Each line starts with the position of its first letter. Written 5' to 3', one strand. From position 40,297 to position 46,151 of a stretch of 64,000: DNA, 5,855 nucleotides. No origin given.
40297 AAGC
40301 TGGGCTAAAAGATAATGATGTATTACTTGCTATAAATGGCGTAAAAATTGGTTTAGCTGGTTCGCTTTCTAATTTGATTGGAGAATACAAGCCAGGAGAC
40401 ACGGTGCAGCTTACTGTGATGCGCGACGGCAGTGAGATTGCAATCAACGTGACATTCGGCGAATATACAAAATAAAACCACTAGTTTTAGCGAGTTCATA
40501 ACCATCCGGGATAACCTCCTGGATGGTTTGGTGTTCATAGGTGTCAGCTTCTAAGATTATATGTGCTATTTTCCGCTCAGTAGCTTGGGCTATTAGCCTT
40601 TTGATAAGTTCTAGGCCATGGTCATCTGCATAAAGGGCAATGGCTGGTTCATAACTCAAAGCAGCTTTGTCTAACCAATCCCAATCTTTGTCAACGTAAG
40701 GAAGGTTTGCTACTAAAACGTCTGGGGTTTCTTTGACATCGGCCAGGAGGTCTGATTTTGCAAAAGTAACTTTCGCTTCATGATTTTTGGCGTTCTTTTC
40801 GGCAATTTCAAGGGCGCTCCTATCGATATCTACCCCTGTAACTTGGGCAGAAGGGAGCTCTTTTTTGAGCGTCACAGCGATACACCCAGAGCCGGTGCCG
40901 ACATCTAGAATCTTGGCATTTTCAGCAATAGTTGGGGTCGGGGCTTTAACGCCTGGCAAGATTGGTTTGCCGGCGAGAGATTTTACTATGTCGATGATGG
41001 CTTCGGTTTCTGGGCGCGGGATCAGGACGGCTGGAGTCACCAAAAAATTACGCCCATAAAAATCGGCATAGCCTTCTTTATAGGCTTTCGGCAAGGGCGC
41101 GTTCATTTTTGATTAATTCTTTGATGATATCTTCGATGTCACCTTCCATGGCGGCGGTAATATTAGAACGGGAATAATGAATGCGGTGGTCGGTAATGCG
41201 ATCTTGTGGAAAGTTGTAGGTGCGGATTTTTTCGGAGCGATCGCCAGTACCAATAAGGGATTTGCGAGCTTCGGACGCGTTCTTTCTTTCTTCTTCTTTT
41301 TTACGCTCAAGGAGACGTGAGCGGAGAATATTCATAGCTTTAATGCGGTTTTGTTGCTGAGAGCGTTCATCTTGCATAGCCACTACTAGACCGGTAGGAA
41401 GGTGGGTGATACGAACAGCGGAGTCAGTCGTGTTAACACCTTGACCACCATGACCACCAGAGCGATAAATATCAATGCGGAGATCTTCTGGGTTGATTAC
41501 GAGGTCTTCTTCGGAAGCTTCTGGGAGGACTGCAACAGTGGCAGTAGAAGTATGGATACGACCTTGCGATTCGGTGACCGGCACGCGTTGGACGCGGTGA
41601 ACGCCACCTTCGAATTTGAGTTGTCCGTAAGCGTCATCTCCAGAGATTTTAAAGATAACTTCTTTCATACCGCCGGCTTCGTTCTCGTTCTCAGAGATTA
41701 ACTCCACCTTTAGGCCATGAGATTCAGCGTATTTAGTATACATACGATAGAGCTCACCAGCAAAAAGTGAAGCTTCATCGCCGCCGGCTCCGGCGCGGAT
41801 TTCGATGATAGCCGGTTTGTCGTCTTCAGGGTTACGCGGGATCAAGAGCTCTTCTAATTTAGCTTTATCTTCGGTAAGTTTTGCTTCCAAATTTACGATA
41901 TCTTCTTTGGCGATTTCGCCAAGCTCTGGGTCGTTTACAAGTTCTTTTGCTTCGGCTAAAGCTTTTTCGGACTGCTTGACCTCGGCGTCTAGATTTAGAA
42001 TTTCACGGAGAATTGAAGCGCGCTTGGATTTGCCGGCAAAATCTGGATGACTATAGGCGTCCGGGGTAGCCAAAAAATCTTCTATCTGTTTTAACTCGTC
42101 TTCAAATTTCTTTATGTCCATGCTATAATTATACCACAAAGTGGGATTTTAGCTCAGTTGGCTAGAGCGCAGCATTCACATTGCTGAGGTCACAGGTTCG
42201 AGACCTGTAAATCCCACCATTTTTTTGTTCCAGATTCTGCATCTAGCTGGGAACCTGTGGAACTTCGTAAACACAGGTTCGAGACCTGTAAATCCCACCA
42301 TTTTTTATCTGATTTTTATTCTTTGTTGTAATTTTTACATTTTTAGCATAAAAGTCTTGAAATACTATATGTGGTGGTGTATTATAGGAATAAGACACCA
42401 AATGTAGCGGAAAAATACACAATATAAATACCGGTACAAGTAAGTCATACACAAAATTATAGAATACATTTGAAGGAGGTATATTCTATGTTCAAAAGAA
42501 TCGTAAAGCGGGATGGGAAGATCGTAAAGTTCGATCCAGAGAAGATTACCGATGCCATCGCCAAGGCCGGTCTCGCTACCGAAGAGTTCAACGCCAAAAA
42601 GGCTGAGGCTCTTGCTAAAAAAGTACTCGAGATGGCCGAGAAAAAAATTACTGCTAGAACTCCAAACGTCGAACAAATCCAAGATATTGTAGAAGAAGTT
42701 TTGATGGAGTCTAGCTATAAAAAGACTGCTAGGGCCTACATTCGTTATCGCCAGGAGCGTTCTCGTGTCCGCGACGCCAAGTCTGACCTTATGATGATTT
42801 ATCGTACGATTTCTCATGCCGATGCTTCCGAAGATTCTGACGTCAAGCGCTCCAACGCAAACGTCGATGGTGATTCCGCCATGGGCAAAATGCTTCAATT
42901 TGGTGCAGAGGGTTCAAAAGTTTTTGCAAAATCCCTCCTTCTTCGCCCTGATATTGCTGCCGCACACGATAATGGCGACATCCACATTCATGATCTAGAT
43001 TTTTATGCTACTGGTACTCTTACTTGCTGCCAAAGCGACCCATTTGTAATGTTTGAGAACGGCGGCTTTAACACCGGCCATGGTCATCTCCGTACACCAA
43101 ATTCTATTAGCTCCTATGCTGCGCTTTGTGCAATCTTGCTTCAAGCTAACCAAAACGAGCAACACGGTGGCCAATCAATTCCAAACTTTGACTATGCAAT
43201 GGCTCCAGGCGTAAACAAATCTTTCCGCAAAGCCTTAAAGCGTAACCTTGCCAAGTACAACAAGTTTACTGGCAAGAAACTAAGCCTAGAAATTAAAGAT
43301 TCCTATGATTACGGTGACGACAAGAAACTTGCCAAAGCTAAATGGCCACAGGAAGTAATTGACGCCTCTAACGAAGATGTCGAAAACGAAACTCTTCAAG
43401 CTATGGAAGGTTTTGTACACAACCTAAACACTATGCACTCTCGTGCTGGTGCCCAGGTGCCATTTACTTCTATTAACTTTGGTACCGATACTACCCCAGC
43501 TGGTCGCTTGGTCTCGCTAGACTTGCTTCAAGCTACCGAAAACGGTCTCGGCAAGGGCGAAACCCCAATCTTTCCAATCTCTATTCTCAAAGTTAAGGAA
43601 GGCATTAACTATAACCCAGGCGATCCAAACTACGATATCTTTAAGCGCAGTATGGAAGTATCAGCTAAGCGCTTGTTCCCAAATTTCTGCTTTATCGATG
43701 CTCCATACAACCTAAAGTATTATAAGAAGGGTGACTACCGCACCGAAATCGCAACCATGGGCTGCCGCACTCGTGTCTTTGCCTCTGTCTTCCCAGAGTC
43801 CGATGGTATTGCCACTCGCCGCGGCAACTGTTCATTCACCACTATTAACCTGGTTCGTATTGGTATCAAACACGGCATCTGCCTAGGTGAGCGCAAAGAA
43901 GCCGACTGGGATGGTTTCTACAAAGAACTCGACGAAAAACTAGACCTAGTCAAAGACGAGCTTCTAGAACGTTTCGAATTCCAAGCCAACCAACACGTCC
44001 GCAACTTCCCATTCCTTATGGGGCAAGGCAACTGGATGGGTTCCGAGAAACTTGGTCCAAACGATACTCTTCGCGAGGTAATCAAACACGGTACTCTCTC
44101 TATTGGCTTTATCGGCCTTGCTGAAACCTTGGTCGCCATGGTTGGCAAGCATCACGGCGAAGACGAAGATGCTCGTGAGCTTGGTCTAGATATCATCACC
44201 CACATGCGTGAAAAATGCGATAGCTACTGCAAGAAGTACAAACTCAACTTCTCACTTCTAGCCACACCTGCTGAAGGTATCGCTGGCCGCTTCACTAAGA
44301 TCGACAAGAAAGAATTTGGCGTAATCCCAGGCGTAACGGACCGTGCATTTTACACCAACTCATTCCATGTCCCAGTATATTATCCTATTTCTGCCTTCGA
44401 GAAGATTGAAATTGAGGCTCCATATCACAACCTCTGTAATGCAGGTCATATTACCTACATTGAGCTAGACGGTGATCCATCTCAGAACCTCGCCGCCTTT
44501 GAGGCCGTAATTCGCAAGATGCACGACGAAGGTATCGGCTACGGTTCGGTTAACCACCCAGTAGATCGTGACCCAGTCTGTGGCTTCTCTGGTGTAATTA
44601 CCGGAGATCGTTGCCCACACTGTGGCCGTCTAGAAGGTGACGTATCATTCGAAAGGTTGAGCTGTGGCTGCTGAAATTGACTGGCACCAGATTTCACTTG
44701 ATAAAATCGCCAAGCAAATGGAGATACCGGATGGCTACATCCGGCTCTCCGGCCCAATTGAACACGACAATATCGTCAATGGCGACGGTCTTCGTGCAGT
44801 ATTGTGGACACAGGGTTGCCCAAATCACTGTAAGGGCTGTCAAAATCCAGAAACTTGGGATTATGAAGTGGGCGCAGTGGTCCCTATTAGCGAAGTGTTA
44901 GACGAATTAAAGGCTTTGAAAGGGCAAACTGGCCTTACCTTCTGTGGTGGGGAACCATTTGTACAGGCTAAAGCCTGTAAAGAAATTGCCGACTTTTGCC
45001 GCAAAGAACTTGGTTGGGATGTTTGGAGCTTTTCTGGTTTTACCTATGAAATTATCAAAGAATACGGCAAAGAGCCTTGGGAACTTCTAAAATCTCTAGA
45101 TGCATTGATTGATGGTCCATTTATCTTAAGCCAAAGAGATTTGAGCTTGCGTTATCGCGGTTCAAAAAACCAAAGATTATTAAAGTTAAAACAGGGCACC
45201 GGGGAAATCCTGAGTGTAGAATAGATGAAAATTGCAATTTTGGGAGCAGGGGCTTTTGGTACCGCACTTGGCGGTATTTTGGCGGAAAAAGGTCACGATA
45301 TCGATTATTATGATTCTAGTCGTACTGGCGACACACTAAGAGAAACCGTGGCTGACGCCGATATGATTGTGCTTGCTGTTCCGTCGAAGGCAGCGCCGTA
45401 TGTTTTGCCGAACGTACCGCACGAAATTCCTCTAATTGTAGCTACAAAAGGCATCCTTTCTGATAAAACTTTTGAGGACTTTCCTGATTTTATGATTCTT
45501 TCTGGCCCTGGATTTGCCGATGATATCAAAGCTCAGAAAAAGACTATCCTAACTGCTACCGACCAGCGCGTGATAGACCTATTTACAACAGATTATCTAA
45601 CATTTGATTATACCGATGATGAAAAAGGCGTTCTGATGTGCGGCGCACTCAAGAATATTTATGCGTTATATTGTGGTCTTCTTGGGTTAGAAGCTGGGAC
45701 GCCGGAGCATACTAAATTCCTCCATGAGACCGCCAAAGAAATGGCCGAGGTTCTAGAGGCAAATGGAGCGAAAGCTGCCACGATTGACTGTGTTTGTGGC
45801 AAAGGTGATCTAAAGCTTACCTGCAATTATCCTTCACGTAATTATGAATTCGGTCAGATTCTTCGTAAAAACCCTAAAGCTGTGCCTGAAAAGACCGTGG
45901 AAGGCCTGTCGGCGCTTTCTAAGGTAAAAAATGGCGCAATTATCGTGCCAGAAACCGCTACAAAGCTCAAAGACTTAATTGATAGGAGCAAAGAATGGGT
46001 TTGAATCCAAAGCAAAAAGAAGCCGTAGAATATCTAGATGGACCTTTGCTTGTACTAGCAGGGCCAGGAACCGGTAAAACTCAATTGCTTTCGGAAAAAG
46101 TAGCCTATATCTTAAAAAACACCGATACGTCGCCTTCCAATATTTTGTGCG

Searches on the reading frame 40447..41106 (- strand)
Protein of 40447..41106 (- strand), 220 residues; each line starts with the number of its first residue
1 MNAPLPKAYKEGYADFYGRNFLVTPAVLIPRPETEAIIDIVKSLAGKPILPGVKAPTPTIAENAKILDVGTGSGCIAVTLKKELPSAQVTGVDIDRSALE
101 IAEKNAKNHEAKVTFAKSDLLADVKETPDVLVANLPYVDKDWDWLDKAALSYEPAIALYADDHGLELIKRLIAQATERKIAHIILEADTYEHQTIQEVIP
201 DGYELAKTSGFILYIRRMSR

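Call 14: search_protein_families(library=pfam, proteins=[window:40447-41106:-], max_evalue=0.001)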
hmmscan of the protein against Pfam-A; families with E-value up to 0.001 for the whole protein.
window:40447-41106:- (220 aa): 15 families
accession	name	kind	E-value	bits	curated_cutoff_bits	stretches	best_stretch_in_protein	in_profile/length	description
PF05175.20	MTS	-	2.3e-15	57.1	23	1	62-139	31-110/170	Methyltransferase small domain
PF13847.12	Methyltransf_31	-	4.7e-12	46.2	27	1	62-134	3-81/145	Methyltransferase domain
PF13649.12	Methyltransf_25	-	2.4e-11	44.6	27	1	66-133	1-70/97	Methyltransferase domain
PF06325.19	PrmA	-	2.5e-11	44.1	22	1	61-135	160-234/296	Ribosomal protein L11 methyltransferase (PrmA)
PF08242.18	Methyltransf_12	-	4.6e-08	34.1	30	1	67-134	1-72/98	Methyltransferase domain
PF08241.18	Methyltransf_11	-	1.3e-06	29.3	21.2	1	67-121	1-52/95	Methyltransferase domain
PF12847.13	Methyltransf_18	-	2.4e-05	24.8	27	1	59-126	11-80/151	Methyltransferase domain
PF13489.12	Methyltransf_23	-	5.6e-05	23.4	27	1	58-114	18-70/164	Methyltransferase domain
PF01170.24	UPF0020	-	7.1e-05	23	22.3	1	83-138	74-132/197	RMKL-like, methyltransferase domain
PF00398.26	RrnaAD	-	7.4e-05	22.4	24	1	60-137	28-109/263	Ribosomal RNA adenine dimethylase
PF01795.25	Methyltransf_5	-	0.00021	21.3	27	1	61-126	19-83/309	MraW methylase family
PF09445.16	Methyltransf_15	-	0.00025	21.1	22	1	65-126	3-64/165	RNA cap guanine-N2 methyltransferase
PF01209.24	Ubie_methyltran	-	0.00026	20.9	20.1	1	62-114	47-101/233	ubiE/COQ5 methyltransferase family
PF01135.25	PCMT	-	0.00065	20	20.3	1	60-118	71-131/210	Protein-L-isoaspartate(D-aspartate) O-methyltransferase (PCMT)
PF00891.24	Methyltransf_2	-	0.00081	19.2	22.3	1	64-143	64-141/210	O-methyltransferase domain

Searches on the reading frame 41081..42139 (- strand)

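Call 14: search_protein_families(library=pfam, proteins=[window:41081-42139:-], max_evalue=0.001)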
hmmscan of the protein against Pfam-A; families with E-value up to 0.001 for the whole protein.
window:41081-42139:- (353 aa): 2 families
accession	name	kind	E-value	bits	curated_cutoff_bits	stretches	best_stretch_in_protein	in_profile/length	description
PF03462.23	PCRF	-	3.5e-66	223.2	24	1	13-202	2-194/194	PCRF domain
PF00472.26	RF-1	-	4.7e-42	143.1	35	1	211-319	3-116/116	RF-1 domain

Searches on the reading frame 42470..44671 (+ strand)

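Call 14: search_protein_families(library=pfam, proteins=[window:42470-44671:+], max_evalue=0.001)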
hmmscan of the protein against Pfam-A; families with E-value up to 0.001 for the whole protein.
window:42470-44671:+ (734 aa): 2 families
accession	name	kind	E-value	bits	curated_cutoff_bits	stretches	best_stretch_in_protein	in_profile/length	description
PF13597.11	NRDD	-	7.4e-179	596.4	26.2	1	129-721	2-530/562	Anaerobic ribonucleoside-triphosphate reductase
PF03477.21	ATP-cone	-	4e-23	82.2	25.8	1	10-98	2-87/88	ATP cone domain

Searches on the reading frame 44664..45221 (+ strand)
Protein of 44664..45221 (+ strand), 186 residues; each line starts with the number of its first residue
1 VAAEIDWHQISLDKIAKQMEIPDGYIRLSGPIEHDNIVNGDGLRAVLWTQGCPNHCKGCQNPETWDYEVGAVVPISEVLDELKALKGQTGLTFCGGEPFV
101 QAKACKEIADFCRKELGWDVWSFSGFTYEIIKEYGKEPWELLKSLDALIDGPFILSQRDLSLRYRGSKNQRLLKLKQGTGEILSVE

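Call 14: search_protein_families(library=pfam, proteins=[window:44664-45221:+], max_evalue=0.001)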
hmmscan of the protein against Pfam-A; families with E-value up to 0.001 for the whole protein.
window:44664-45221:+ (186 aa): 2 families
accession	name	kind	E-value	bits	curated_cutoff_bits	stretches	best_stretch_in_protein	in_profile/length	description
PF13353.11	Fer4_12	-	3.4e-35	121.8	22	1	38-172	1-136/137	4Fe-4S single cluster domain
PF04055.27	Radical_SAM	-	1.9e-09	38.4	29.5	1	48-127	3-88/166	Radical SAM superfamily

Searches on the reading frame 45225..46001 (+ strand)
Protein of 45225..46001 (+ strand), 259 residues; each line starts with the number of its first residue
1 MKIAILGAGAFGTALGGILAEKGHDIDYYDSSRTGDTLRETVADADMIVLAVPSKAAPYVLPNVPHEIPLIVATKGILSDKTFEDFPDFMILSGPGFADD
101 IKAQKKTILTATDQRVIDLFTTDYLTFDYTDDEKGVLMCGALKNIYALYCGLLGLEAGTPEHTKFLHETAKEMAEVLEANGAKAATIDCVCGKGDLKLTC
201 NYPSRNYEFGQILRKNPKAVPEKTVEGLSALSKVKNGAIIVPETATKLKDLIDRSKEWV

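Call 14: search_protein_families(library=pfam, proteins=[window:45225-46001:+], max_evalue=0.001)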
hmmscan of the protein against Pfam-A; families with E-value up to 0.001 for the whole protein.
window:45225-46001:+ (259 aa): 5 families
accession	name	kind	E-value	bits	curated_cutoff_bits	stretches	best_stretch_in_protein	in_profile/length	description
PF07479.19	NAD_Gly3P_dh_C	-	6e-17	62.6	25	1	132-236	1-112/142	NAD-dependent glycerol-3-phosphate dehydrogenase C-terminus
PF01210.29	NAD_Gly3P_dh_N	-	3.5e-13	50.3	23.1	2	2-30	1-29/158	NAD-dependent glycerol-3-phosphate dehydrogenase N-terminus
PF03807.23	F420_oxidored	-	3.1e-05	24.9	21.6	0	2-64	1-79/94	NADP oxidoreductase coenzyme F420-dependent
PF02558.23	ApbA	-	0.00046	20.3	22.2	0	3-41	1-39/150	Ketopantoate reductase PanE/ApbA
PF20618.3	GPD_NAD_C_bact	-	0.00074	20.5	27.6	0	191-235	1-49/66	Bacterial GPD, NAD-dependent C-terminal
